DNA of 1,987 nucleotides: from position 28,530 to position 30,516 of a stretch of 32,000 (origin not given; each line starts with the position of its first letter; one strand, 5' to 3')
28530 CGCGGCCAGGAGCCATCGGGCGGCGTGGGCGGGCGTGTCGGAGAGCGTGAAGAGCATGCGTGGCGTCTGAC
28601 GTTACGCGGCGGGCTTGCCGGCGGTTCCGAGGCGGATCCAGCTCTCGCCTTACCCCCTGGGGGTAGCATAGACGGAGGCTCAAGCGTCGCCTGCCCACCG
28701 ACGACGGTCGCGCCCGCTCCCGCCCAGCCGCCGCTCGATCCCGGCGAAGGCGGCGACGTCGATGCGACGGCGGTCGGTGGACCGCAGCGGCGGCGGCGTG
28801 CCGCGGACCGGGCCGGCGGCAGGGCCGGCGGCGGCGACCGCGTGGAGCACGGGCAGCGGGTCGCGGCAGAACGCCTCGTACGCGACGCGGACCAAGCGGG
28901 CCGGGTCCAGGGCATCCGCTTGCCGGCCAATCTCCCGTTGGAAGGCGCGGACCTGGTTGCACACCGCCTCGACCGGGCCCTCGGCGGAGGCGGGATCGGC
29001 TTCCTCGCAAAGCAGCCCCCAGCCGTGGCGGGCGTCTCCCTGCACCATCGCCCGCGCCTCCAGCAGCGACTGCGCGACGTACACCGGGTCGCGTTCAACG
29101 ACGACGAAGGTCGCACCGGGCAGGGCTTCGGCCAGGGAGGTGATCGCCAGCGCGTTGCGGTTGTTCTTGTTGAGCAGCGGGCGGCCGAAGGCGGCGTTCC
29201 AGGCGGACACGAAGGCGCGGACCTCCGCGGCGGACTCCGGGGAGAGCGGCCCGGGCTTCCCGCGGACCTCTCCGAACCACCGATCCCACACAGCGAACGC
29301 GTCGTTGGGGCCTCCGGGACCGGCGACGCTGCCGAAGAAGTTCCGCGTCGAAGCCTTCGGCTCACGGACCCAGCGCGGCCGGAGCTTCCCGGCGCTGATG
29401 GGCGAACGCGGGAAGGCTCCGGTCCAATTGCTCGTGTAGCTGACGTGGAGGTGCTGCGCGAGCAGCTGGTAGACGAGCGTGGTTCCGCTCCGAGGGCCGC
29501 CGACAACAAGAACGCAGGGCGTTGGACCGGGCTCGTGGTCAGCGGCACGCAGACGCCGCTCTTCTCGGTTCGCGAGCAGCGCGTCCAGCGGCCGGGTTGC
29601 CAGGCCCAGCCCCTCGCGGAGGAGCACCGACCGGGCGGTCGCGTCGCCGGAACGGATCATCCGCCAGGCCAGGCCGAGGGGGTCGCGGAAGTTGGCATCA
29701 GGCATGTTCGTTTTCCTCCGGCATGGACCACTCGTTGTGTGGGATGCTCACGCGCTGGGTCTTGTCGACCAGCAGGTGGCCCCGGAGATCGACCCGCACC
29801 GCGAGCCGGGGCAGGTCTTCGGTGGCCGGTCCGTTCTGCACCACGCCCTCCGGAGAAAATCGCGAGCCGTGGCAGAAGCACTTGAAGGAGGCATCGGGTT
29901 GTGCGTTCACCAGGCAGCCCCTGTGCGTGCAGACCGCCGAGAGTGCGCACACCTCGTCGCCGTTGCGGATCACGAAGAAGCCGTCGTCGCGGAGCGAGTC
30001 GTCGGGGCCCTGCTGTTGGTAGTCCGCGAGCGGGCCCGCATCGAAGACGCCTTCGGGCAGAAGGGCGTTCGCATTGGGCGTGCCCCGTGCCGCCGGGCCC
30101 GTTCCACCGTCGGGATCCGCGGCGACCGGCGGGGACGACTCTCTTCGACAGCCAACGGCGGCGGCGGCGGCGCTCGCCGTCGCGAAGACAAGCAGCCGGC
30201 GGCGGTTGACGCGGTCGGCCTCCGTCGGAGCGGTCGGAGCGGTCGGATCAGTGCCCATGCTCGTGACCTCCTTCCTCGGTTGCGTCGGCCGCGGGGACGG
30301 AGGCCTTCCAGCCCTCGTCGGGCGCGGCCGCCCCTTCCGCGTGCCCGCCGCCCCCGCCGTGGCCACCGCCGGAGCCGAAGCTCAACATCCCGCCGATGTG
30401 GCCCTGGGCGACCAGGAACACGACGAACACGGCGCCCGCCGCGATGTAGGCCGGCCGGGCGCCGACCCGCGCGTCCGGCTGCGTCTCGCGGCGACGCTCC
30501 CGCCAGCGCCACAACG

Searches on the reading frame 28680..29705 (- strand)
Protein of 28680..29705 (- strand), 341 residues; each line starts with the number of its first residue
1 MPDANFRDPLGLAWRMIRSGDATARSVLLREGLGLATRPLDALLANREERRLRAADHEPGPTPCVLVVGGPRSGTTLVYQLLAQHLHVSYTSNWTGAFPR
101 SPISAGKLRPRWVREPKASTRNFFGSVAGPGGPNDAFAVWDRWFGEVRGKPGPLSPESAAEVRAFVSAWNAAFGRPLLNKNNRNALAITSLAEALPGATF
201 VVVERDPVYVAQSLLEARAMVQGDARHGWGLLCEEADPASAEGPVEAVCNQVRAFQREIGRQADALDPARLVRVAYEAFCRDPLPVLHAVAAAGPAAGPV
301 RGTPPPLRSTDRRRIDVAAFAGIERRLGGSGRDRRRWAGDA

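Call 23: search_protein_families(library=pfam, proteins=[window:28680-29705:-], max_evalue=0.01)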
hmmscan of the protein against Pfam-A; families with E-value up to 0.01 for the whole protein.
window:28680-29705:- (341 aa): 1 family
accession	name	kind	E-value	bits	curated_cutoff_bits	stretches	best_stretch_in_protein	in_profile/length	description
PF13469.12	Sulfotransfer_3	-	7.4e-21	75.8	27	1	63-291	1-207/216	Sulfotransferase family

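Call 91: find_encoding_contigs(protein=window:28680-29705:-, flank=10000, max_places=1)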
Protein window:28680-29705:- (341 aa): no gene with exactly this product is on record in the collection.

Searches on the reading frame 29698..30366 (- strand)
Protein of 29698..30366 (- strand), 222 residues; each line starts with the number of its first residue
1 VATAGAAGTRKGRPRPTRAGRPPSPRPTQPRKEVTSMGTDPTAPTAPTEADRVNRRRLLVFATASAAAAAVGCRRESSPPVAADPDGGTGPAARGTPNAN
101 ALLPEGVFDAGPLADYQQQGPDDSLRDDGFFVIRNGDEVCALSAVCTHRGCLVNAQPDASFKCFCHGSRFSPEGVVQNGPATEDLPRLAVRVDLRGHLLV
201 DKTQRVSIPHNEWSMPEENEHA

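Call 23: search_protein_families(library=pfam, proteins=[window:29698-30366:-], max_evalue=0.01)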
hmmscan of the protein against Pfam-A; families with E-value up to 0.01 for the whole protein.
window:29698-30366:- (222 aa): 1 family
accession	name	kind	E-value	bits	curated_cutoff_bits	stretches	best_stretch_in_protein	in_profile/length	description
PF00355.32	Rieske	-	1.8e-10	41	20.3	1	127-186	23-85/88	Rieske [2Fe-2S] domain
